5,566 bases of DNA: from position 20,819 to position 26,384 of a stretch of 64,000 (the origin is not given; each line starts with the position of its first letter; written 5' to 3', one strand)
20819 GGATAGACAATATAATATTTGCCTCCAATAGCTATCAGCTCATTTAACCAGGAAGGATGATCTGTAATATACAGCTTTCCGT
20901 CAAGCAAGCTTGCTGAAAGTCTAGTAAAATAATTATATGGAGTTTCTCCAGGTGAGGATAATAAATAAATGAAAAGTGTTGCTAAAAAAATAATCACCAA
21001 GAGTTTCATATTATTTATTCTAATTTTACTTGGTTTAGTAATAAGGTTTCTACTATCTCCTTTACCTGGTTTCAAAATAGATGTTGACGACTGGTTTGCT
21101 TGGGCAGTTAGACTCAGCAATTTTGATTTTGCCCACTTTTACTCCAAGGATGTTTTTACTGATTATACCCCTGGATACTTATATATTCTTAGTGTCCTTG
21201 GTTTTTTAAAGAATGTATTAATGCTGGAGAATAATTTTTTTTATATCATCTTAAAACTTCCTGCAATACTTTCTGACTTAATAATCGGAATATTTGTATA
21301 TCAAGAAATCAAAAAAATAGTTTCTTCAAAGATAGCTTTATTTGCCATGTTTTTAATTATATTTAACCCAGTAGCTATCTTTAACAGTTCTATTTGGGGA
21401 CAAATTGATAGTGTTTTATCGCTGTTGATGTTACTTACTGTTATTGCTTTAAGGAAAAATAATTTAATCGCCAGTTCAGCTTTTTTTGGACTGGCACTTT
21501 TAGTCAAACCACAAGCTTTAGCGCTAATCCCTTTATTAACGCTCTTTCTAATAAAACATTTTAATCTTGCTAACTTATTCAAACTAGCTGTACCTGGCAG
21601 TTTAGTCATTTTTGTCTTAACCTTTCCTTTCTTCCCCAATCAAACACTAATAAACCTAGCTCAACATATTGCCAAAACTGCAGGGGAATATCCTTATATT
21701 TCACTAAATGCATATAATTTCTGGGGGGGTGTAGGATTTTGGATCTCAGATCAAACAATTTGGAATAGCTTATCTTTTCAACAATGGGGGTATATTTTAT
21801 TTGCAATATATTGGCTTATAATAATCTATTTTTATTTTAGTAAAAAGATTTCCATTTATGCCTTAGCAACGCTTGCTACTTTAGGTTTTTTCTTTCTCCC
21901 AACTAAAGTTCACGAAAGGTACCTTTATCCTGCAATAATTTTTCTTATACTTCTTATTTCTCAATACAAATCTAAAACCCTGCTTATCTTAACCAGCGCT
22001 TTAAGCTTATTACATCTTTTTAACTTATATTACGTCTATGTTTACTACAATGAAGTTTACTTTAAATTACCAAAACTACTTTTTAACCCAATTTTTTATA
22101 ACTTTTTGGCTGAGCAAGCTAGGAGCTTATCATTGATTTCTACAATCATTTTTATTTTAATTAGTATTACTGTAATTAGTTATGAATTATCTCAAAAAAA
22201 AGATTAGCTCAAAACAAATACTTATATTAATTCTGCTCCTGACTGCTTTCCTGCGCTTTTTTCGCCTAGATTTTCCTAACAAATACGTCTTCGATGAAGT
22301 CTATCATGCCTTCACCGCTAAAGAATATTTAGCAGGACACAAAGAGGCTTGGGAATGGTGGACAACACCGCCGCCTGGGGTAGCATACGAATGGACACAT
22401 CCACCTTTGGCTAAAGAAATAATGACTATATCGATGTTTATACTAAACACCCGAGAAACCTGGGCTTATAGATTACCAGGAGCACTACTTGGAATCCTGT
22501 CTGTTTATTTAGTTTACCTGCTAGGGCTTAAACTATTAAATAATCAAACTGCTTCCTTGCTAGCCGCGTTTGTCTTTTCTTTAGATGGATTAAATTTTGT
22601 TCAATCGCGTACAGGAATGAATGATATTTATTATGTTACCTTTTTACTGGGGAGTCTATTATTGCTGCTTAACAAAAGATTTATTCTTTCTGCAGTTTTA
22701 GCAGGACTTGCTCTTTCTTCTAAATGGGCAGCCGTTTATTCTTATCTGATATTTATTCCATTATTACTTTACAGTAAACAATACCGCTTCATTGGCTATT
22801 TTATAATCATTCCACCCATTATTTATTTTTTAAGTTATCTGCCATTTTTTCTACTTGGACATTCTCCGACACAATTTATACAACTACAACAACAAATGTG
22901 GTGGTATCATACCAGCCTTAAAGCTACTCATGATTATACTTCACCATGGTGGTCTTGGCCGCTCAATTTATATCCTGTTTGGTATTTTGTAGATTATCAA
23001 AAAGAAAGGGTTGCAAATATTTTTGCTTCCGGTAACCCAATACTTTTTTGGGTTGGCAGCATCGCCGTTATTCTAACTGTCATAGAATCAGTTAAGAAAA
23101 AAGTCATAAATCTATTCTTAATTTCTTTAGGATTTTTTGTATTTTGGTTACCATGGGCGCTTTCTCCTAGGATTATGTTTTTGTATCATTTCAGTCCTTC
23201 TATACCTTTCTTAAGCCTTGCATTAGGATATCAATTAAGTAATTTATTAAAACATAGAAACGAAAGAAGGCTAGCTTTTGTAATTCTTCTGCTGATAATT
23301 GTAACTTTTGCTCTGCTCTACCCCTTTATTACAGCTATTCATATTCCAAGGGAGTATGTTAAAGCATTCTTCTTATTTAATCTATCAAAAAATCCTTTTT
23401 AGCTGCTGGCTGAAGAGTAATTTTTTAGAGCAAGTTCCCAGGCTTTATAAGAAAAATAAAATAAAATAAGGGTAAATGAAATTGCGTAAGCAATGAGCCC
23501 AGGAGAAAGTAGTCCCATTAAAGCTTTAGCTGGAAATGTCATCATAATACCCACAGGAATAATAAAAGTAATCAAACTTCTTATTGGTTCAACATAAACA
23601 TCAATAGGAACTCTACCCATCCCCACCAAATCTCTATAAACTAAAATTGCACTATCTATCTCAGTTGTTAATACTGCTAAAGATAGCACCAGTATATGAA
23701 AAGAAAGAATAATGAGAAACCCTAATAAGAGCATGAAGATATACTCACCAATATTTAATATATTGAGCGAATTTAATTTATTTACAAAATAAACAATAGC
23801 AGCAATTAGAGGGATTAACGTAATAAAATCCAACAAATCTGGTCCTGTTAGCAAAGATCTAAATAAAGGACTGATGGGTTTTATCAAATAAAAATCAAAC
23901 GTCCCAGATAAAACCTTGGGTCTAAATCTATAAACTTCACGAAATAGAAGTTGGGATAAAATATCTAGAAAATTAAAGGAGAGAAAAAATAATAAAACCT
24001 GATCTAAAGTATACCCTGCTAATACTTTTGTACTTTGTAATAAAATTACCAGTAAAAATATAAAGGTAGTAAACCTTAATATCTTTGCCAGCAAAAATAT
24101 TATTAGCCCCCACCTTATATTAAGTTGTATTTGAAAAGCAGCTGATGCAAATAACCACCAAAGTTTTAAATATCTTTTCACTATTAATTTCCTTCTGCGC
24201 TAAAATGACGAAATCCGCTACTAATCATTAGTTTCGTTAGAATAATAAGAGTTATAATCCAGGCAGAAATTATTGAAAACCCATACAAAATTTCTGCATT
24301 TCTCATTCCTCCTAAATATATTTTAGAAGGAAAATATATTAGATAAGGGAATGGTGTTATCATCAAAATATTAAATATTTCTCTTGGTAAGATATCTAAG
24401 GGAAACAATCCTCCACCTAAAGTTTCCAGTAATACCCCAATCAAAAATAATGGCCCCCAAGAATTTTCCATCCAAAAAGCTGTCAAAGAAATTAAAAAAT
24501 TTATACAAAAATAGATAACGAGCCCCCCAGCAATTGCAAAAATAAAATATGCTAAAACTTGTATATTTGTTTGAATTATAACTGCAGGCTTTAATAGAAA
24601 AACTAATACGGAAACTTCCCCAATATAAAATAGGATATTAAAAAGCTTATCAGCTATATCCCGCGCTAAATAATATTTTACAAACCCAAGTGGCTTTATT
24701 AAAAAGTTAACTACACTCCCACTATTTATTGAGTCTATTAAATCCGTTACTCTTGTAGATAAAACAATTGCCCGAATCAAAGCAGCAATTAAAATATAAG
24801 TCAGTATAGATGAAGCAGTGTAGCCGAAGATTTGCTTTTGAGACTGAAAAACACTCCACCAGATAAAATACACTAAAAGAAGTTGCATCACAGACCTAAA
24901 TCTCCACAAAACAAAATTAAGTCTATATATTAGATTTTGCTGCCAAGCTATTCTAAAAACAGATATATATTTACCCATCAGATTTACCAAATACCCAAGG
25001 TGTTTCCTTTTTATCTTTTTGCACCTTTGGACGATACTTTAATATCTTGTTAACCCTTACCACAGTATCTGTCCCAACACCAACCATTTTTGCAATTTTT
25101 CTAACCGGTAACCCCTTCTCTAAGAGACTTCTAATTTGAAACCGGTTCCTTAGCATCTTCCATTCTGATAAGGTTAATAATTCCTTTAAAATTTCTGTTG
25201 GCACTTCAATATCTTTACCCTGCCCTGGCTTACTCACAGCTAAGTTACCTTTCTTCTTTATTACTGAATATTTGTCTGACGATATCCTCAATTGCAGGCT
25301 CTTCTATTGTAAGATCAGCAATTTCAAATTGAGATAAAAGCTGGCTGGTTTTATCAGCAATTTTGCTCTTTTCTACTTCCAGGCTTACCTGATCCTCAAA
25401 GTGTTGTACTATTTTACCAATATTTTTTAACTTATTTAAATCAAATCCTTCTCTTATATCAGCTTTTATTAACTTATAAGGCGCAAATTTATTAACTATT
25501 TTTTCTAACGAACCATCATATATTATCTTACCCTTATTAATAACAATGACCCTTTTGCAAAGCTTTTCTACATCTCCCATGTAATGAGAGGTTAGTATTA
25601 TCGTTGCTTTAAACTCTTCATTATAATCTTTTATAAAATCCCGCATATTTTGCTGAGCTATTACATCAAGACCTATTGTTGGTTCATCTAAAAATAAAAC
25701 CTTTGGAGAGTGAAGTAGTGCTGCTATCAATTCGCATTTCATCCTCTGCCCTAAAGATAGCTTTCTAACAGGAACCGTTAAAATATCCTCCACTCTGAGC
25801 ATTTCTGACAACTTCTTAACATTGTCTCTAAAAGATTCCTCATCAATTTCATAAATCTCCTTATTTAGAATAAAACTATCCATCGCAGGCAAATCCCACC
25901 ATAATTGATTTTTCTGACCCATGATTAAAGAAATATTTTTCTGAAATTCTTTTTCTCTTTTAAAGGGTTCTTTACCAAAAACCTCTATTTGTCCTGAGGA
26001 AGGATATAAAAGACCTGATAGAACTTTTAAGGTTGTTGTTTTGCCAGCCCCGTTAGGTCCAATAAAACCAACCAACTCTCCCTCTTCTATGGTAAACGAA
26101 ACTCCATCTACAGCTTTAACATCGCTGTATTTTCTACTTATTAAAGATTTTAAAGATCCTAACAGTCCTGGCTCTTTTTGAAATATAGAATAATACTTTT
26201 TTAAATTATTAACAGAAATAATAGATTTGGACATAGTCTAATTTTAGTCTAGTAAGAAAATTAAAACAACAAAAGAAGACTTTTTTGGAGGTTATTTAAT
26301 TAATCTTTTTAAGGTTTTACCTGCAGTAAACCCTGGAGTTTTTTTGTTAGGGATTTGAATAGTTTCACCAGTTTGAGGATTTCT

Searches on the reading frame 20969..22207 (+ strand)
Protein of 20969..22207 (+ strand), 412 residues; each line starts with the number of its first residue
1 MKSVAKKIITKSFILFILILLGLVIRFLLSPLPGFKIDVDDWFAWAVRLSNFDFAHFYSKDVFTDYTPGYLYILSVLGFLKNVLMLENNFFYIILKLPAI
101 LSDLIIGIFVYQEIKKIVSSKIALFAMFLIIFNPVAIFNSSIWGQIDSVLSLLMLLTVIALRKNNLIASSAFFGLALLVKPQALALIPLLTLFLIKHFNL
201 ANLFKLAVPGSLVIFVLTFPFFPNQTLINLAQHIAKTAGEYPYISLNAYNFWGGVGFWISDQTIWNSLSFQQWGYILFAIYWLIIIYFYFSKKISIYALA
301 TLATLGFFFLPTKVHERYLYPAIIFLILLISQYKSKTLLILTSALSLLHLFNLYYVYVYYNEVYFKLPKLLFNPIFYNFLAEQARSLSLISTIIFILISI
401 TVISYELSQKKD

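Call 30: search_protein_families(library=pfam, proteins=[window:20969-22207:+], max_evalue=0.01)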
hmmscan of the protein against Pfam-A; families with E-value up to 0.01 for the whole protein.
window:20969-22207:+ (412 aa): 3 families
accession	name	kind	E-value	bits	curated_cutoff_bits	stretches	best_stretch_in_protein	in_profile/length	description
PF13231.12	PMT_2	-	4.5e-06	27.4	26.1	1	96-220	25-156/160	Dolichyl-phosphate-mannose-protein mannosyltransferase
PF09594.16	GT87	-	0.00043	20.5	25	1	63-261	1-184/237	Glycosyltransferase family 87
PF03155.21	Alg6_Alg8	-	0.0011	18.5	25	1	97-228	90-236/482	ALG6, ALG8 glycosyltransferase family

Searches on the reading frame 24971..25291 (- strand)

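Call 30: search_protein_families(library=pfam, proteins=[window:24971-25291:-], max_evalue=0.01)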
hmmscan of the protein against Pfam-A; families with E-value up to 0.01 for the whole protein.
window:24971-25291:- (106 aa): 6 families
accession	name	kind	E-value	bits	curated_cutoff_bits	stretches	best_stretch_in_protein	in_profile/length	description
PF01371.25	Trp_repressor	-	1.8e-12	47.6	27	1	28-90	16-79/88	Trp repressor protein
PF13936.12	HTH_38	-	0.00016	21.8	27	1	49-79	9-39/44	Helix-turn-helix domain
PF02796.21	HTH_7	-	0.00041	20.9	23.8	1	52-80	13-41/45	Helix-turn-helix domain of resolvase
PF13542.12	HTH_Tnp_ISL3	-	0.002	18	27.4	1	52-80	19-46/51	Helix-turn-helix domain of transposase family ISL3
PF13384.12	HTH_23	-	0.0028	17.9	24.6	1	48-79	5-36/50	Homeodomain-like domain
PF13551.12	HTH_29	-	0.0052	17.3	28.1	1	55-80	6-32/64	Winged helix-turn helix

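Call 80: search_protein_families(library=ncbifam, proteins=[window:24971-25291:-], max_evalue=0.00001)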
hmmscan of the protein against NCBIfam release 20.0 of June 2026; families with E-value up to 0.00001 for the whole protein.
window:24971-25291:- (106 aa): 1 family
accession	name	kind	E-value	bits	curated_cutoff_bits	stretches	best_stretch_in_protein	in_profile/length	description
TIGR02531.1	yecD_yerC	hypoth_equivalog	1.5e-06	28.6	42.2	1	29-87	19-77/88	YerC/YecD family TrpR-related protein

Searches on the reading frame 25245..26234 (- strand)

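Call 30: search_protein_families(library=pfam, proteins=[window:25245-26234:-], max_evalue=0.01)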
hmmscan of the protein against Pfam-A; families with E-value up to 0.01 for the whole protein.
window:25245-26234:- (329 aa): 4 families
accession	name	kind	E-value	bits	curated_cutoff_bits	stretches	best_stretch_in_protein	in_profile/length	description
PF00005.33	ABC_tran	-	3.7e-29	102.5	25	1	43-186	2-136/137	ABC transporter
PF13304.12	AAA_21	-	1.5e-14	55.2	27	2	129-217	212-298/304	AAA domain, putative AbiEii toxin, Type IV TA system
PF13555.12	AAA_29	-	0.0054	16.9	27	0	43-80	13-50/61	P-loop containing region of AAA domain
PF13175.12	AAA_15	-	0.0094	16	32.1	0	54-80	25-54/374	AAA ATPase domain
